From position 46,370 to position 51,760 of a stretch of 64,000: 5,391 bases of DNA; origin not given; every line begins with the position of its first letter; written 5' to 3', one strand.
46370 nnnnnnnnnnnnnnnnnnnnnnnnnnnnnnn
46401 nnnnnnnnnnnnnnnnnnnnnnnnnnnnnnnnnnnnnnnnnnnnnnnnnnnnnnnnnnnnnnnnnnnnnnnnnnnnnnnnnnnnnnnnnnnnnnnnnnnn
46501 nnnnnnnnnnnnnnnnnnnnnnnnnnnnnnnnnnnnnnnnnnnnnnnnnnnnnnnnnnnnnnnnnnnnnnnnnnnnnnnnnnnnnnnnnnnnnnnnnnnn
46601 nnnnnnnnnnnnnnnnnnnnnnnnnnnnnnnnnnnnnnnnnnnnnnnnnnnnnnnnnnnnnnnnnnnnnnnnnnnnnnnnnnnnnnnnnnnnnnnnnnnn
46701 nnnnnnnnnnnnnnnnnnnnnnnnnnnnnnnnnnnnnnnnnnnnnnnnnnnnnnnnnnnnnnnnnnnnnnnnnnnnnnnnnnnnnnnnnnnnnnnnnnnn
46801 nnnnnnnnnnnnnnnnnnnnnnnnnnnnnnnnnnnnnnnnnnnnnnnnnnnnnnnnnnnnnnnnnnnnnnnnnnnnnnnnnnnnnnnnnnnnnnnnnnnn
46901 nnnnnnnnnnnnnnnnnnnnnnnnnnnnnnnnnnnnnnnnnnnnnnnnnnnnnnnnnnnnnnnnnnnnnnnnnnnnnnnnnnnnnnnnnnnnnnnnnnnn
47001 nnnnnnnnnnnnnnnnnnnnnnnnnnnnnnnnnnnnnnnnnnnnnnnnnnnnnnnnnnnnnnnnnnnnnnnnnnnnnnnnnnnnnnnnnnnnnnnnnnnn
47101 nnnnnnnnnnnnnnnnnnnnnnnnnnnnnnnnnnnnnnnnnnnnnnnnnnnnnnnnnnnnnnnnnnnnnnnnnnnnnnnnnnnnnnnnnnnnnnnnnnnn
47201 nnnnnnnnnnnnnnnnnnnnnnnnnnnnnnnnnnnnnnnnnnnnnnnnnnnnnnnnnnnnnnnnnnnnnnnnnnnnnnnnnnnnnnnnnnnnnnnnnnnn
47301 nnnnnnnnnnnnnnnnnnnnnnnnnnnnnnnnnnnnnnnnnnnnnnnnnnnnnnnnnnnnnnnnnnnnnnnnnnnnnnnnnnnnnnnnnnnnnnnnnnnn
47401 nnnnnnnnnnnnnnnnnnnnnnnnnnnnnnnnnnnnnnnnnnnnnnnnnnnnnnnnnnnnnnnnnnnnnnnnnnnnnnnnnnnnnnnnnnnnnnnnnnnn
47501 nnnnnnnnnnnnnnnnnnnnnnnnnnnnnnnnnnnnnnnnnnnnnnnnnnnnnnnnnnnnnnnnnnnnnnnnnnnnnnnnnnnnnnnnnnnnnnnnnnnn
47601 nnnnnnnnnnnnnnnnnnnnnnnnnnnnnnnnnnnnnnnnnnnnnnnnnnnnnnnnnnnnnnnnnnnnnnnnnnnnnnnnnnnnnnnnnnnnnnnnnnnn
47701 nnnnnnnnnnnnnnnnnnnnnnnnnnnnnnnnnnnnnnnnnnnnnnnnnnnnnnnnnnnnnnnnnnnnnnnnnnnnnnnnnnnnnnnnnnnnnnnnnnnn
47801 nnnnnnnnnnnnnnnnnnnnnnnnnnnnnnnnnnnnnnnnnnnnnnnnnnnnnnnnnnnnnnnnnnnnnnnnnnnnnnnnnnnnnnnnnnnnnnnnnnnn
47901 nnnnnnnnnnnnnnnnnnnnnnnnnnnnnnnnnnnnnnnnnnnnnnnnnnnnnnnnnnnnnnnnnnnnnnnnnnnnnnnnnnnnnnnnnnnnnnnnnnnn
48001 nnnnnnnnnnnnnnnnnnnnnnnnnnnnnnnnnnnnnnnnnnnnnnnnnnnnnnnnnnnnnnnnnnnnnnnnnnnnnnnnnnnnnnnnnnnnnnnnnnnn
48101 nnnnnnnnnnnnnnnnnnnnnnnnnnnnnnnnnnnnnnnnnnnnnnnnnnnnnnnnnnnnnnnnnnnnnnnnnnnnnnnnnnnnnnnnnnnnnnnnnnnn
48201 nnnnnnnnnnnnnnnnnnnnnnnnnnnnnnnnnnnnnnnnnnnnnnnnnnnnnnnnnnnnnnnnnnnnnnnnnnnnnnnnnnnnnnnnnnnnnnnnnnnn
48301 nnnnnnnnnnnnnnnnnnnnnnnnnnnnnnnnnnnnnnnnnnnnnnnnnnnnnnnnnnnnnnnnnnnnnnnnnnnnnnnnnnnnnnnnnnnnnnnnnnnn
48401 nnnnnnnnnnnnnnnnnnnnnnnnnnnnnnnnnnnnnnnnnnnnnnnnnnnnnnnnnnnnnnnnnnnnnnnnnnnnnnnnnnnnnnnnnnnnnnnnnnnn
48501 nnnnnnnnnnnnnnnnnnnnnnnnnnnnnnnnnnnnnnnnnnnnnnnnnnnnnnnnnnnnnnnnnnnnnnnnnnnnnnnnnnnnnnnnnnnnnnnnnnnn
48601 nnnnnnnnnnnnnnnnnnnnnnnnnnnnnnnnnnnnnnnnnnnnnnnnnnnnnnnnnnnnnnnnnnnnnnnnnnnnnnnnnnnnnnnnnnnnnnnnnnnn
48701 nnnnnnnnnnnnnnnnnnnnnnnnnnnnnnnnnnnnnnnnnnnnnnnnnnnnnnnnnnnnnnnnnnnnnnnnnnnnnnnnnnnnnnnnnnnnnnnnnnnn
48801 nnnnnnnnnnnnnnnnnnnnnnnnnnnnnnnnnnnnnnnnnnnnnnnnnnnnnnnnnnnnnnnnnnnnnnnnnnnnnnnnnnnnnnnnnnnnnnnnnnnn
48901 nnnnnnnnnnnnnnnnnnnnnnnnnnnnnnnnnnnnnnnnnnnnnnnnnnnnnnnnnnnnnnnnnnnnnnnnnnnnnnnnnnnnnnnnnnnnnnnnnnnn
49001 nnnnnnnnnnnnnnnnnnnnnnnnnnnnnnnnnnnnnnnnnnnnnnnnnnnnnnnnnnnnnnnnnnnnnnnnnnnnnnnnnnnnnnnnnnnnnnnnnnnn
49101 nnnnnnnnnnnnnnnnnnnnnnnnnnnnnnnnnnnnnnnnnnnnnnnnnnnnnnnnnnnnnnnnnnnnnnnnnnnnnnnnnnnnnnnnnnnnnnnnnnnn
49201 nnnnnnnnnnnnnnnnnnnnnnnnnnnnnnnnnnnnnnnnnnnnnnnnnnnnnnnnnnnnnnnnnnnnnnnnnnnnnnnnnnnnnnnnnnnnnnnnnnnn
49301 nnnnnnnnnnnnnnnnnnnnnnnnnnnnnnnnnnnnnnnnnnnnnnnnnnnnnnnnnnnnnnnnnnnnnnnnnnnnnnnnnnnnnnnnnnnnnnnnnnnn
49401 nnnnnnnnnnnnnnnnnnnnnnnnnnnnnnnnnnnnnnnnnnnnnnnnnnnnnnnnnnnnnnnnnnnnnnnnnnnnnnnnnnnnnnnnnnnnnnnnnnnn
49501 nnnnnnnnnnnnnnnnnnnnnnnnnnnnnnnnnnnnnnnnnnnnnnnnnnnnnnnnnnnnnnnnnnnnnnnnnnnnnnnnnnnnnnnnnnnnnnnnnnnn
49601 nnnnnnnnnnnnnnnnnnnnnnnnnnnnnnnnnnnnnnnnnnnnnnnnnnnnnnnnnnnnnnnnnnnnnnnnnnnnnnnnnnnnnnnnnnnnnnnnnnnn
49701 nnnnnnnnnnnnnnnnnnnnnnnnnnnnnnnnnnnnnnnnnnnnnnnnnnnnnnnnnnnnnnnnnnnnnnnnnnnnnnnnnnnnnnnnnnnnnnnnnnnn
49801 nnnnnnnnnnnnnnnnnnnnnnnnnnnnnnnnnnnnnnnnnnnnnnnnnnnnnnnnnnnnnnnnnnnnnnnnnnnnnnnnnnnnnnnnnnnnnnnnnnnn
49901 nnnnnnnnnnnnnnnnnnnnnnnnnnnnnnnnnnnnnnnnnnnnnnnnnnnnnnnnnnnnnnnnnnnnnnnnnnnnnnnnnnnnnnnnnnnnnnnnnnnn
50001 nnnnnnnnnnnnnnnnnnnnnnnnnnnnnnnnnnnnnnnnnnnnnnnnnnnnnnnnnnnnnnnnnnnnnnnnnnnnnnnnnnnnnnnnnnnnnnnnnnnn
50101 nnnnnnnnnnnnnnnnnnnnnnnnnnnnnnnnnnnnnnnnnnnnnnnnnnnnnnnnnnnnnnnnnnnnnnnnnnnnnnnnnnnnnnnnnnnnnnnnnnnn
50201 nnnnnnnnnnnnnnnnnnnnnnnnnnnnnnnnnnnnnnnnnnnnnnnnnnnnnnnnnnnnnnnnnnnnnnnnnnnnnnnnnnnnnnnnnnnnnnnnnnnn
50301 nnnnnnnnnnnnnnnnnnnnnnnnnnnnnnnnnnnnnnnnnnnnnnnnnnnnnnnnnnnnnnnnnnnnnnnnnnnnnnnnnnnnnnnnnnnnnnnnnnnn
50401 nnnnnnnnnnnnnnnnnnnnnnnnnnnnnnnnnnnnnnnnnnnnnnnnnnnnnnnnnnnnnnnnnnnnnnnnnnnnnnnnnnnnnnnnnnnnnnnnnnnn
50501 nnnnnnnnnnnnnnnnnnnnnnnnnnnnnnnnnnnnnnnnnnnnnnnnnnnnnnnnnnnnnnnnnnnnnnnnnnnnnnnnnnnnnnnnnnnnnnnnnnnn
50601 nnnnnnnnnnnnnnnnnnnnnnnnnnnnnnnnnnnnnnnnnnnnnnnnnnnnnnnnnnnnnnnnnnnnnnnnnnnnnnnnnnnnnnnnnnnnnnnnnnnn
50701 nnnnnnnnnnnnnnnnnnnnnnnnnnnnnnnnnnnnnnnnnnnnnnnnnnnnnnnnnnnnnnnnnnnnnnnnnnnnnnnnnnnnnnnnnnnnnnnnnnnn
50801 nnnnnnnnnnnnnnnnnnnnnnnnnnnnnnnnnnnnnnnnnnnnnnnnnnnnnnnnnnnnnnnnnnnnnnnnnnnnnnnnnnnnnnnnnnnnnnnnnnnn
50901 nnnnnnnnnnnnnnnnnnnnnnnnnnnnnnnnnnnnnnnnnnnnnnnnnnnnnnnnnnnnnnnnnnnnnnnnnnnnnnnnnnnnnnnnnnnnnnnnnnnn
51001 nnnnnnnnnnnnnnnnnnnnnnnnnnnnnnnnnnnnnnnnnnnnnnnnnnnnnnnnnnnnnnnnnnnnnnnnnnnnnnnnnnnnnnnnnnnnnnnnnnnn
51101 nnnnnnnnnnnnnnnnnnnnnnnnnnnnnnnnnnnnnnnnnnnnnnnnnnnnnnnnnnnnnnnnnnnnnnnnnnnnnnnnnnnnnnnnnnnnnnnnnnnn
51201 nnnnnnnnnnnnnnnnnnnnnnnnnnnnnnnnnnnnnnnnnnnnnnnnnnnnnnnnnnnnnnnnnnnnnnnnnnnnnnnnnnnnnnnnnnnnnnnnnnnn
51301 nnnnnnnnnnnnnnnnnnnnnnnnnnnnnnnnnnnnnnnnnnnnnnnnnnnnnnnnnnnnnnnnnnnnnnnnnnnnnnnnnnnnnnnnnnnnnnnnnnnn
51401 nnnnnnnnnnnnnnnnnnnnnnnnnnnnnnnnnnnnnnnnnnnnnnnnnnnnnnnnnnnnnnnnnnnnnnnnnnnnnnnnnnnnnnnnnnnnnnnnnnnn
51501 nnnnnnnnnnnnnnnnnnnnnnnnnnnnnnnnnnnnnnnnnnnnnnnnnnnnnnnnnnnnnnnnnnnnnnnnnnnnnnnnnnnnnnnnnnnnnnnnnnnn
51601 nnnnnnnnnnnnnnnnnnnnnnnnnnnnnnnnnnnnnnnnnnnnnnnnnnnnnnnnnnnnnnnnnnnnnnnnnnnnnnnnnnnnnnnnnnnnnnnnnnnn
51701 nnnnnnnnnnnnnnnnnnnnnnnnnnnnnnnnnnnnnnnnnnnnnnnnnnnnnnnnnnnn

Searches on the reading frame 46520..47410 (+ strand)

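Call 94: search_protein_families(library=pfam, proteins=[window:46520-47410:+], max_evalue=1e-8)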
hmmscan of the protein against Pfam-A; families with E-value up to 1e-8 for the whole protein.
window:46520-47410:+ (296 aa): 2 families
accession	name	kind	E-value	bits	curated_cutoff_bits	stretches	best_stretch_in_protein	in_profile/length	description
PF12833.13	HTH_18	-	4.2e-18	65.9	33.6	1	28-105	1-78/80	Helix-turn-helix domain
PF00165.29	HTH_AraC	-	1e-12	48.2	26.6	0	70-103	7-39/42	Bacterial regulatory helix-turn-helix proteins, AraC family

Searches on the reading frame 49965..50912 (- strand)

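Call 94: search_protein_families(library=pfam, proteins=[window:49965-50912:-], max_evalue=1e-8)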
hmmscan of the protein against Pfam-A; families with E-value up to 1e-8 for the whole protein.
window:49965-50912:- (315 aa): 3 families
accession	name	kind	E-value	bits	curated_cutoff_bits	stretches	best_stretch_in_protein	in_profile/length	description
PF01000.31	RNA_pol_A_bac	-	3.9e-35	121.1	33.9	1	56-171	1-119/119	RNA polymerase Rpb3/RpoA insert domain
PF03118.21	RNA_pol_A_CTD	-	4.1e-28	97.3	23.8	1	243-304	5-66/67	Bacterial RNA polymerase, alpha chain C terminal domain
PF01193.29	RNA_pol_L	-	5.6e-26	90.5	24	1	26-221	1-74/74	RNA polymerase Rpb3/Rpb11 dimerisation domain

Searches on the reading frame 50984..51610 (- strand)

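Call 94: search_protein_families(library=pfam, proteins=[window:50984-51610:-], max_evalue=1e-8)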
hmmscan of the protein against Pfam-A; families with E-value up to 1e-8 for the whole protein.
window:50984-51610:- (208 aa): 2 families
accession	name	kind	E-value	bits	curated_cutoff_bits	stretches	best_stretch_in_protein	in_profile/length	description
PF00163.24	Ribosomal_S4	-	3.1e-35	121.2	23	1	3-97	1-95/95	Ribosomal protein S4/S9 N-terminal domain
PF01479.30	S4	-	2.9e-17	62.5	22.8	1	99-145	2-48/48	S4 domain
